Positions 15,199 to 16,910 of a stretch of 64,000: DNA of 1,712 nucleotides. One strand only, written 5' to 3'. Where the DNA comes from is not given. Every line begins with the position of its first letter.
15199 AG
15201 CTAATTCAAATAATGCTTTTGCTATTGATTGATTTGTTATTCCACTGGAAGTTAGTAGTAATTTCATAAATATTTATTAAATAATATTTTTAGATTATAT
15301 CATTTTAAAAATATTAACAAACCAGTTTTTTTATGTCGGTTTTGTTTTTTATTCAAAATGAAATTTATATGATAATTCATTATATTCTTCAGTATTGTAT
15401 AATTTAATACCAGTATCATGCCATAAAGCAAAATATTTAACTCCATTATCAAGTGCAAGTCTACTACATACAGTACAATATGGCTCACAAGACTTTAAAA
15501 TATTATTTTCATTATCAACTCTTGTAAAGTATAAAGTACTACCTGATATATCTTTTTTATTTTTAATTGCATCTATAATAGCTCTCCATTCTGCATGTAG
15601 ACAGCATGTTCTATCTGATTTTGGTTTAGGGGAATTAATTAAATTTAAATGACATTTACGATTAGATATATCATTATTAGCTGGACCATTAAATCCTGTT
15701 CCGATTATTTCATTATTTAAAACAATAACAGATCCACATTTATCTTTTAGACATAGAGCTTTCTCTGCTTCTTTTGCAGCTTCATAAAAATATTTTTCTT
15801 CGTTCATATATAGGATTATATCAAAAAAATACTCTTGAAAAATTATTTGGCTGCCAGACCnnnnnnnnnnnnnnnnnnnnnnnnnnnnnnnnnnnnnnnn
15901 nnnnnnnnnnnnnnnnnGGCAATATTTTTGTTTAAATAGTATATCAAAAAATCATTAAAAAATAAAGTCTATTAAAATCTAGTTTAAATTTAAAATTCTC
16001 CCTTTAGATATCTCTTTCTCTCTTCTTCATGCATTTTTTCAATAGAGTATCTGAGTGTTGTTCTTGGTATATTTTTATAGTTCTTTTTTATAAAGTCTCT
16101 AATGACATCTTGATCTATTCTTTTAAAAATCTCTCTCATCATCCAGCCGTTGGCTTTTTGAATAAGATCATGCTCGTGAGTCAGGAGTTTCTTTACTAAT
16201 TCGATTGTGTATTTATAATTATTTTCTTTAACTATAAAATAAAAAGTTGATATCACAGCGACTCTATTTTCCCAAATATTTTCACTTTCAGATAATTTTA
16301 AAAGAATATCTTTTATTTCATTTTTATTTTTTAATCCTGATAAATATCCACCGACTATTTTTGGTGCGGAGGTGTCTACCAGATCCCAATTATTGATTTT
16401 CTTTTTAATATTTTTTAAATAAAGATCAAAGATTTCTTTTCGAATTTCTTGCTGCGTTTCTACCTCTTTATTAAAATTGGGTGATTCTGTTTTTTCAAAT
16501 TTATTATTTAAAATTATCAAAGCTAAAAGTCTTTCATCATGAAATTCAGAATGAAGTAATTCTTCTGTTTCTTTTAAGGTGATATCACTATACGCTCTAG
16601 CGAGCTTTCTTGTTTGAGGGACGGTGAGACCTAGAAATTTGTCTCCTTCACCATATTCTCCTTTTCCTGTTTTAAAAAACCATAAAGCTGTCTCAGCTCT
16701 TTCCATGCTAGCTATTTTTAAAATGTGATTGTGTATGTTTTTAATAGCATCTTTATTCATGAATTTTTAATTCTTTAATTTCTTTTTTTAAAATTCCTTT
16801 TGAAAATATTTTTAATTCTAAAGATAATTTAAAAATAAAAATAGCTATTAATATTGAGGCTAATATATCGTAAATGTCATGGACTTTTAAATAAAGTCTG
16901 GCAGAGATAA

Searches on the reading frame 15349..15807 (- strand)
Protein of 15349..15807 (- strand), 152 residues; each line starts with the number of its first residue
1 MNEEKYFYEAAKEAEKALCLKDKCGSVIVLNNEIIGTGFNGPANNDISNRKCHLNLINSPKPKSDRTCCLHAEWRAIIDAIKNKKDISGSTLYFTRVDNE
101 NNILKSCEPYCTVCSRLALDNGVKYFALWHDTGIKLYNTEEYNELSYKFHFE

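Call 13: search_protein_families(library=pfam, proteins=[window:15349-15807:-], max_evalue=0.01)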
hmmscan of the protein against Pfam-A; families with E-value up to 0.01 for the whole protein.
window:15349-15807:- (152 aa): 2 families
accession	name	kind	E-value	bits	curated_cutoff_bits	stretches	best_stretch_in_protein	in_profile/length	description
PF00383.29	dCMP_cyt_deam_1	-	6.6e-11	42.5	25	1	3-124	4-96/102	Cytidine and deoxycytidylate deaminase zinc-binding region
PF14437.12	MafB19-deam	-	1.3e-07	32.1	27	1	1-96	1-79/142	MafB19-like deaminase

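Call 51: find_homologous_proteins(query=window:15349-15807:-, max_evalue=1e-20)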
Query window:15349-15807:- (152 aa): 790 proteins with E <= 1e-20 among 811 candidates; the best 120 are listed.
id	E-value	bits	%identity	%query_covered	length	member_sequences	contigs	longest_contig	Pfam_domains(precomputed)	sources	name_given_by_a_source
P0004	3.3e-100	350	100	100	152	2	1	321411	PF00383.30,PF14437.13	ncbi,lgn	ncbi:MAG: deaminase [Candidatus Nomurabacteria bacterium]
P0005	3.9e-88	311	88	100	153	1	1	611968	PF00383.30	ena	-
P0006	1.4e-85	303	86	99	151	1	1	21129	PF00383.30,PF14437.13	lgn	-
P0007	2.1e-85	302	86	99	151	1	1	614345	PF00383.30,PF14437.13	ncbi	ncbi:MAG: deaminase [Candidatus Paceibacterota bacterium]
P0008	9.8e-82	290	81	100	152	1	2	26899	-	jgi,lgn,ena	jgi:deoxycytidylate deaminase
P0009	3.7e-79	282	78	100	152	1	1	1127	PF00383.30,PF14437.13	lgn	-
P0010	9.8e-79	280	80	99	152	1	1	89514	PF00383.30,PF14437.13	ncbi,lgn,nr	ncbi:MAG: deaminase [Candidatus Nomurabacteria bacterium]|nr:deaminase [Candidatus Nomurabacteria ba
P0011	1.3e-78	280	80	99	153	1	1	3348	PF00383.30,PF14437.13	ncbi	-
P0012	2.6e-77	276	76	100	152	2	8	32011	PF00383.30,PF14437.13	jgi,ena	-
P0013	2.7e-77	276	76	100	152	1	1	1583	PF00383.30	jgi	jgi:deoxycytidylate deaminase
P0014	4.8e-77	275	75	100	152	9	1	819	PF00383.30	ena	-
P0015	5.1e-77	275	75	100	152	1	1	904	PF00383.30,PF14437.13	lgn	-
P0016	8.9e-77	274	77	99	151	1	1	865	PF00383.30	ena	-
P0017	9.0e-77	274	75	100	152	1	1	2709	PF00383.30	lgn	-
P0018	2.4e-76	273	78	99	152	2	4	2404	PF00383.30,PF14437.13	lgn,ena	-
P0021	2.7e-75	269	74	100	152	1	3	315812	PF00383.30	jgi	jgi:deoxycytidylate deaminase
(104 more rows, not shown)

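Call 52: find_encoding_contigs(protein=P0005, flank=10000, max_places=2)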
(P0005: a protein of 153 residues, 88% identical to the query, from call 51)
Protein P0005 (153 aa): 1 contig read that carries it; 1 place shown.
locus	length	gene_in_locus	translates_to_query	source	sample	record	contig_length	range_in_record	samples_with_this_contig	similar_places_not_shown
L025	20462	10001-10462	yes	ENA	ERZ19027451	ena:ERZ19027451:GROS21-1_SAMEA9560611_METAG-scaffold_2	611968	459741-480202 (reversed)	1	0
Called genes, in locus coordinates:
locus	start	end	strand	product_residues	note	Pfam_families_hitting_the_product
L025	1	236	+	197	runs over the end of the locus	-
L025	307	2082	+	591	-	PF25919:BSH_CusB (faint), PF00364:Biotin_lipoyl (faint), PF25917:BSH_RND, PF25973:BSH_CzcB (faint), PF25990:Beta-barrel_YknX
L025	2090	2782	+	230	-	PF00005:ABC_tran, PF02463:SMC_N (faint)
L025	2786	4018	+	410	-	PF12704:MacB_PCD, PF02687:FtsX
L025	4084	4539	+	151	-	PF18914:DUF5666 (weak)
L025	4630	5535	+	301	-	PF01522:Polysacc_deac_1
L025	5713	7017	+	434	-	PF08245:Mur_ligase_M, PF02875:Mur_ligase_C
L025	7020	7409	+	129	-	PF03652:RuvX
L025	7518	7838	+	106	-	PF01588:tRNA_bind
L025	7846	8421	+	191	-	PF09335:VTT_dom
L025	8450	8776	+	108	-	-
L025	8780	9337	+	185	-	PF01863:YgjP-like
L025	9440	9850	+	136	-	PF01807:Zn_ribbon_DnaG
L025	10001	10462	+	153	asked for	PF00383:dCMP_cyt_deam_1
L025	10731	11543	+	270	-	PF00849:PseudoU_synth_2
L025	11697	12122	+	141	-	PF01245:Ribosomal_L19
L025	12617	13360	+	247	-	-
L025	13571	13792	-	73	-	-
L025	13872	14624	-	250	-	PF00300:His_Phos_1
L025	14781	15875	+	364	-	-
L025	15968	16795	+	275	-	PF04402:SIMPL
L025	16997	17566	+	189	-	-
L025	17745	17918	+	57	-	PF00584:SecE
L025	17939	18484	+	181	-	PF02357:NusG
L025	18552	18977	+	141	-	PF03946:Ribosomal_L11_N, PF00298:Ribosomal_L11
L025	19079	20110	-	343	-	PF00303:Thymidylat_synt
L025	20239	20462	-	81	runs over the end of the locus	-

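Call 53: find_encoding_contigs(protein=P0007, flank=10000, max_places=2)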
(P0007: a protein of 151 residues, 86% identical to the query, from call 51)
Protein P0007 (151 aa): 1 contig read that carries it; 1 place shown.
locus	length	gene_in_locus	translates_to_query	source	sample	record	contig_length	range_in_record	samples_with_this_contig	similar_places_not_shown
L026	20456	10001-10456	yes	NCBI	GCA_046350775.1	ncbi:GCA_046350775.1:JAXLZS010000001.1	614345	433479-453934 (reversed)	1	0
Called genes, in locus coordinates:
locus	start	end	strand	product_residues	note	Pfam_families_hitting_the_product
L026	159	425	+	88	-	PF01649:Ribosomal_S20p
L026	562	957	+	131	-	-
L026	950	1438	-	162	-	PF00588:SpoU_methylase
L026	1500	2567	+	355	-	PF00478:IMPDH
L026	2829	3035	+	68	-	PF04070:DUF378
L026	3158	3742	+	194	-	PF04542:Sigma70_r2, PF08281:Sigma70_r4_2, PF04545:Sigma70_r4 (weak)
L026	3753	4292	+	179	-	-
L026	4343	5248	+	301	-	PF01522:Polysacc_deac_1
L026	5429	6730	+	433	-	PF08245:Mur_ligase_M, PF02875:Mur_ligase_C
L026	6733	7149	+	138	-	PF03652:RuvX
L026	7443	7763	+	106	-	PF01588:tRNA_bind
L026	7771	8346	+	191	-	PF09335:VTT_dom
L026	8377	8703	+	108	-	-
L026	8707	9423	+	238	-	PF20143:NAD_kinase_C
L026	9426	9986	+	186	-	PF01863:YgjP-like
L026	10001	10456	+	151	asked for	PF00383:dCMP_cyt_deam_1, PF14437:MafB19-deam (weak)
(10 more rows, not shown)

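Call 54: find_encoding_contigs(protein=P0008, flank=10000, max_places=2)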
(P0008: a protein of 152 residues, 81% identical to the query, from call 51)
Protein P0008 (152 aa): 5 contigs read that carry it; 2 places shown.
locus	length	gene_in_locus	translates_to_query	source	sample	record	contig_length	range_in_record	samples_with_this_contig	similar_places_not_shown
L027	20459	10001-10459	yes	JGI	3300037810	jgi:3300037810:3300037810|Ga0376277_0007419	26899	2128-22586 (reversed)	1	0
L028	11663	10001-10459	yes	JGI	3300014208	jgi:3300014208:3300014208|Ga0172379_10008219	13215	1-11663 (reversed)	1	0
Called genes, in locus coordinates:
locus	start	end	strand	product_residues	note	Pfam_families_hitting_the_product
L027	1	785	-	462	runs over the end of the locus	PF02463:SMC_N (faint), PF13175:AAA_15, PF13304:AAA_21, PF13175:AAA_15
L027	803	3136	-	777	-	PF00270:DEAD (weak), PF04851:ResIII, PF18766:SWI2_SNF2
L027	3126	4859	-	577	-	PF01555:N6_N4_Mtase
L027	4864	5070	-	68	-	PF13560:HTH_31, PF12844:HTH_19, PF08279:HTH_11 (faint), PF13443:HTH_26, PF01381:HTH_3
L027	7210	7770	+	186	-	PF28549:NDPSase_N, PF00293:NUDIX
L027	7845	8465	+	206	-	PF00702:Hydrolase, PF13419:HAD_2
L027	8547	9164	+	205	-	PF03848:TehB, PF13489:Methyltransf_23, PF13649:Methyltransf_25, PF13847:Methyltransf_31, PF08241:Methyltransf_11, PF08242:Methyltransf_12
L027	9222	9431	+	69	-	-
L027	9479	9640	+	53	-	-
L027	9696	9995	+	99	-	PF01035:DNA_binding_1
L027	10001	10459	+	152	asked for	-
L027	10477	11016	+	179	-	PF00293:NUDIX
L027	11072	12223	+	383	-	PF07690:MFS_1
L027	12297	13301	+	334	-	PF01545:Cation_efflux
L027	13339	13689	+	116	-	PF06305:LapA_dom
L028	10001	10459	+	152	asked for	-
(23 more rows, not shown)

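Call 55: find_encoding_contigs(protein=P0010, flank=10000, max_places=2)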
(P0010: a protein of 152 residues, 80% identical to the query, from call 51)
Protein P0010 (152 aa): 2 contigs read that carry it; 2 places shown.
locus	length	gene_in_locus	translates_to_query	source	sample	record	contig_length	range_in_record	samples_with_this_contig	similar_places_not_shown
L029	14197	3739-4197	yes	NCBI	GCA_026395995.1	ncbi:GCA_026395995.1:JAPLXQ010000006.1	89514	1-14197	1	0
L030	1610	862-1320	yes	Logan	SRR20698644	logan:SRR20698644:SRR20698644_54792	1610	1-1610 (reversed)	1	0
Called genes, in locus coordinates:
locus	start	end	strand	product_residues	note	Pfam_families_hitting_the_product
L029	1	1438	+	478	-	PF13603:tRNA-synt_1_2 (weak), PF00133:tRNA-synt_1, PF08264:Anticodon_1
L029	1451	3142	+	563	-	PF03023:MurJ, PF01554:MatE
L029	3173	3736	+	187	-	PF00561:Abhydrolase_1 (weak), PF06821:Ser_hydrolase, PF12146:Hydrolase_4 (faint)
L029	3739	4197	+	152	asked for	PF00383:dCMP_cyt_deam_1 (weak), PF14437:MafB19-deam (faint)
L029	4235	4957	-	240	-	PF04402:SIMPL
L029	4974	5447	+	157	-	PF02308:MgtC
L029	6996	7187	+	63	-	PF07973:tRNA_SAD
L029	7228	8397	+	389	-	-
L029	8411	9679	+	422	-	-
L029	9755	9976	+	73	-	PF01176:eIF-1a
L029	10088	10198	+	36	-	PF00444:Ribosomal_L36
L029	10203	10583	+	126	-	PF00416:Ribosomal_S13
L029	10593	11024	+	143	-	PF00411:Ribosomal_S11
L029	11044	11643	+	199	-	PF00163:Ribosomal_S4, PF01479:S4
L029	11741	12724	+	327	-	PF01193:RNA_pol_L, PF01000:RNA_pol_A_bac, PF03118:RNA_pol_A_CTD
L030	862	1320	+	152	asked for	PF00383:dCMP_cyt_deam_1 (weak), PF14437:MafB19-deam (faint)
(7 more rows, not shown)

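Call 71: search_protein_families(library=pfam, proteins=[L025:12617-13357:+], max_evalue=0.01)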
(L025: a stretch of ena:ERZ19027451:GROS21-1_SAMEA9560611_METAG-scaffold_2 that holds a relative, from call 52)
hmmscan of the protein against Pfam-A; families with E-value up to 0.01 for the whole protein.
L025:12617-13357:+ (247 aa): 1 family
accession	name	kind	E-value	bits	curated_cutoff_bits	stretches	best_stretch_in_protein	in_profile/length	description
PF13365.12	Trypsin_2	-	0.00051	21.2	27.6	1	35-220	1-144/144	Trypsin-like peptidase domain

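Call 72: search_protein_families(library=padloc, proteins=[L025:12617-13357:+], max_evalue=0.01)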
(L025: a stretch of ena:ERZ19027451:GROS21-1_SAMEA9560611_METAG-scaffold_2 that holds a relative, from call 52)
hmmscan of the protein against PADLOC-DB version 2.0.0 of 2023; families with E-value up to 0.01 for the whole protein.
L025:12617-13357:+ (247 aa): 0 families

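Call 74: find_encoding_contigs(protein=P0012, flank=10000, max_places=3)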
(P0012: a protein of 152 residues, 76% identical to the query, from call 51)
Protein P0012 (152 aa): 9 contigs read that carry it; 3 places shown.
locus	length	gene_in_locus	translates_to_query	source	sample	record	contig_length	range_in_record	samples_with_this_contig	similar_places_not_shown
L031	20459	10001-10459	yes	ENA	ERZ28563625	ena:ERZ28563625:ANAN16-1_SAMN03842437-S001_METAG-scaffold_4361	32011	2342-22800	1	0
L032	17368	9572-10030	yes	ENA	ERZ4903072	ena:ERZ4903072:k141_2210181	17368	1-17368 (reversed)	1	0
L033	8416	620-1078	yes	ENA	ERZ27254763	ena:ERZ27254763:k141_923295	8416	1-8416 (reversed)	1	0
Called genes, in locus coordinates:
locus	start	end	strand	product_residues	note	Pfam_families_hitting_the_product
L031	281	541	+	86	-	PF01022:HTH_5 (weak)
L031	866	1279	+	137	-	-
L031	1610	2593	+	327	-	PF02195:ParB_N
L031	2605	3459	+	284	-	PF24390:PRTase-CE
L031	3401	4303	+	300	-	PF02086:MethyltransfD12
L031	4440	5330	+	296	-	PF14338:Mrr_N, PF04471:Mrr_cat, PF22722:NA-iREase1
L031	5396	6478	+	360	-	-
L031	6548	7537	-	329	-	PF00145:DNA_methylase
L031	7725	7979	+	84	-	-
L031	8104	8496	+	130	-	PF03073:TspO_MBR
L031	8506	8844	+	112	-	PF04020:Phage_holin_4_2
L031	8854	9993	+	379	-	PF05496:RuvB_N, PF00004:AAA, PF07728:AAA_5 (weak), PF16193:AAA_assoc_2, PF12002:MgsA_C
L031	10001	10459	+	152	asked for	PF00383:dCMP_cyt_deam_1, PF14437:MafB19-deam (faint)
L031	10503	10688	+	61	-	-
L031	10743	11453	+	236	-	PF08241:Methyltransf_11, PF13649:Methyltransf_25 (weak)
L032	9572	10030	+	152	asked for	PF00383:dCMP_cyt_deam_1, PF14437:MafB19-deam (faint)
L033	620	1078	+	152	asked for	PF00383:dCMP_cyt_deam_1, PF14437:MafB19-deam (faint)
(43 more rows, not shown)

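Call 75: find_encoding_contigs(protein=P0021, flank=10000, max_places=2)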
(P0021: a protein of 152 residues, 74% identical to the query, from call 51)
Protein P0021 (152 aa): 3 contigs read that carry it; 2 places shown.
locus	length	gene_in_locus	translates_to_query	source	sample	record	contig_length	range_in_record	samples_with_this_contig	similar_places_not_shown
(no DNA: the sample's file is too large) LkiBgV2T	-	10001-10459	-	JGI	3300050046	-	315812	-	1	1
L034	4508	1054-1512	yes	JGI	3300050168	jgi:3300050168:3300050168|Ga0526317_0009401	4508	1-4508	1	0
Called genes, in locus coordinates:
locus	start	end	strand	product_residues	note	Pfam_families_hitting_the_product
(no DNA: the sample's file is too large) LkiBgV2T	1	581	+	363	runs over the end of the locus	PF01207:Dus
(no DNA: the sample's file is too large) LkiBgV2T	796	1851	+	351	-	PF03215:Rad17 (weak), PF06068:TIP49 (faint), PF05496:RuvB_N, PF13173:AAA_14 (weak), PF13401:AAA_22 (faint), PF00004:AAA, PF13177:DNA_pol3_delta2, PF12169:DNA_pol3_gamma3, +1 more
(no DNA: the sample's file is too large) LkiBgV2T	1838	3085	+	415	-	PF00070:Pyr_redox (faint), PF00890:FAD_binding_2 (weak), PF01262:AlaDh_PNT_C (weak), PF01266:DAO (faint), PF03486:HI0933_like, PF07992:Pyr_redox_2 (faint), PF12831:FAD_oxidored, PF22780:HI0933_like_1st, +2 more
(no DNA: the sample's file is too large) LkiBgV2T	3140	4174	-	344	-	PF01594:AI-2E_transport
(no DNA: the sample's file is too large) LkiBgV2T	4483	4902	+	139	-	PF00903:Glyoxalase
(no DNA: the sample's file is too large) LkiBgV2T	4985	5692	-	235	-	-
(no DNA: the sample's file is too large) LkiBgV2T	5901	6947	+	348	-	PF01145:Band_7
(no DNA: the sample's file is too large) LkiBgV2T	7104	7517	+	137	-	-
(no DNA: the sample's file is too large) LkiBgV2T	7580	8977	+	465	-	PF16715:CDPS, PF00497:SBP_bac_3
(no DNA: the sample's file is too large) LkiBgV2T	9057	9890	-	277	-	PF03476:MOSC_N, PF03473:MOSC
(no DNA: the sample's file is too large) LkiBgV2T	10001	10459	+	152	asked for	PF00383:dCMP_cyt_deam_1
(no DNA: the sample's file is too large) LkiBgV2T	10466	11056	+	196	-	PF00293:NUDIX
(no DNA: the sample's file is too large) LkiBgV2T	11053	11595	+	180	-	PF04073:tRNA_edit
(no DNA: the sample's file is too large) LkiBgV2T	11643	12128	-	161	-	-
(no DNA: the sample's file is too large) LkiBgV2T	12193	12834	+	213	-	PF00702:Hydrolase, PF13419:HAD_2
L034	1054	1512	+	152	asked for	PF00383:dCMP_cyt_deam_1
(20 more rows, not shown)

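Call 76: find_encoding_contigs(protein=P0006, flank=10000, max_places=2)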
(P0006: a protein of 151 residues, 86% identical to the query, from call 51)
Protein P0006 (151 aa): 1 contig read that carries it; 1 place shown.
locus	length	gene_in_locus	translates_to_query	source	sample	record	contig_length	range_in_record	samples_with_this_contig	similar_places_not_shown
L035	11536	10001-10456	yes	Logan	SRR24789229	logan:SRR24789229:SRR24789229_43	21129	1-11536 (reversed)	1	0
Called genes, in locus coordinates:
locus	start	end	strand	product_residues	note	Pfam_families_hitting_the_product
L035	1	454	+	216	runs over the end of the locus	PF00625:Guanylate_kin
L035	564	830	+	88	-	PF01649:Ribosomal_S20p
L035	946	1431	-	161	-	PF00588:SpoU_methylase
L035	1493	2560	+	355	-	PF00478:IMPDH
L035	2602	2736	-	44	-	-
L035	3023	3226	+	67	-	PF04070:DUF378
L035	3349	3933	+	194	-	PF04542:Sigma70_r2, PF08281:Sigma70_r4_2, PF04545:Sigma70_r4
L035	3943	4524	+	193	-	-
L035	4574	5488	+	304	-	PF01522:Polysacc_deac_1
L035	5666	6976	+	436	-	PF08245:Mur_ligase_M, PF02875:Mur_ligase_C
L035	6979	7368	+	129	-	PF03652:RuvX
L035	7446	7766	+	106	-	PF01588:tRNA_bind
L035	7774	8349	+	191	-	PF09335:VTT_dom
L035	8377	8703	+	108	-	-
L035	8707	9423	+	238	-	PF20143:NAD_kinase_C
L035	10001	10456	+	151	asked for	PF00383:dCMP_cyt_deam_1, PF14437:MafB19-deam (weak)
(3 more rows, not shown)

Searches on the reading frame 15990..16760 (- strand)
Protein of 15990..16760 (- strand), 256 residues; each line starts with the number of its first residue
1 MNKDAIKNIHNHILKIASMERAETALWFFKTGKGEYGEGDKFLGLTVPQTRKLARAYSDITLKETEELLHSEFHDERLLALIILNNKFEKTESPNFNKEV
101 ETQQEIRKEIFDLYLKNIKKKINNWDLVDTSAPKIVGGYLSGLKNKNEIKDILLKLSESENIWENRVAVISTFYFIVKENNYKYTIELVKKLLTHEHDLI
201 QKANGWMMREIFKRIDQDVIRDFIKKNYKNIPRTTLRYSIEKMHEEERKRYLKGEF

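Call 13: search_protein_families(library=pfam, proteins=[window:15990-16760:-], max_evalue=0.01)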
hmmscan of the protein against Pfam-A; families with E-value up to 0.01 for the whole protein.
window:15990-16760:- (256 aa): 3 families
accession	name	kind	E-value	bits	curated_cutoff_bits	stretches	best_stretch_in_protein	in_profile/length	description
PF08713.17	DNA_alkylation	-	8e-52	176.4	21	1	11-243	3-213/213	DNA alkylation repair enzyme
PF15812.10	MREG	-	0.0022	18.8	27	1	66-177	14-127/149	Melanoregulin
PF03414.19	Glyco_transf_6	-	0.0055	16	25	0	19-108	207-298/313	Glycosyltransferase family 6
